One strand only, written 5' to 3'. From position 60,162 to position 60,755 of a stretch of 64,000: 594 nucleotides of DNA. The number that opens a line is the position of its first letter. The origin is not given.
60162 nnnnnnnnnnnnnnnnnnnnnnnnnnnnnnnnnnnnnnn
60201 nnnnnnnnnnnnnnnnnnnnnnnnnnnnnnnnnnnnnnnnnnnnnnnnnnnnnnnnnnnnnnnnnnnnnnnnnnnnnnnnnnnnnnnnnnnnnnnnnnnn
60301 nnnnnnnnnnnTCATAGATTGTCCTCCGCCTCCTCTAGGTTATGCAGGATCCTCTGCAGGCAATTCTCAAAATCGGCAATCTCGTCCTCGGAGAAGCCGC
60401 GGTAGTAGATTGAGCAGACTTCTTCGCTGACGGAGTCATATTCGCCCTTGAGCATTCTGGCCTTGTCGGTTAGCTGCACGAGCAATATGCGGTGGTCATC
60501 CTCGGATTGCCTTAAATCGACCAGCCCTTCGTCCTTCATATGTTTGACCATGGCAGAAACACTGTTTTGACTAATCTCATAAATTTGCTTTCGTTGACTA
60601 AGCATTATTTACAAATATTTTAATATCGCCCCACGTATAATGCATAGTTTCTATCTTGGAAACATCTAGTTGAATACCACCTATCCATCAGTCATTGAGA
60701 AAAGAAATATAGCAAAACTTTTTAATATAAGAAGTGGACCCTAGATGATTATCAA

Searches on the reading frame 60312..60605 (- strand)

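Call 37: search_protein_families(library=pfam, proteins=[window:60312-60605:-], max_evalue=0.01)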
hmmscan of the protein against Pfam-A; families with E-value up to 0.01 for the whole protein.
window:60312-60605:- (97 aa): 5 families
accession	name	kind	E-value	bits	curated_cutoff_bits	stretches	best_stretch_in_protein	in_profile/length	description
PF12802.13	MarR_2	-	1.1e-05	26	27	1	11-40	32-61/61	MarR family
PF22381.2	Staph_reg_Sar_Rot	-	0.00028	21.3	27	1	6-53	35-82/85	Transcriptional regulator SarA/Rot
PF13463.12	HTH_27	-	0.00029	21.5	22.2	1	8-49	27-68/68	Winged helix DNA-binding domain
PF01047.28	MarR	-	0.0019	18.5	24.6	1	10-40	28-58/59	MarR family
PF22194.2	F-93_WHD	-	0.0087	16.6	28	0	10-48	26-61/62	F-93, winged-helix domain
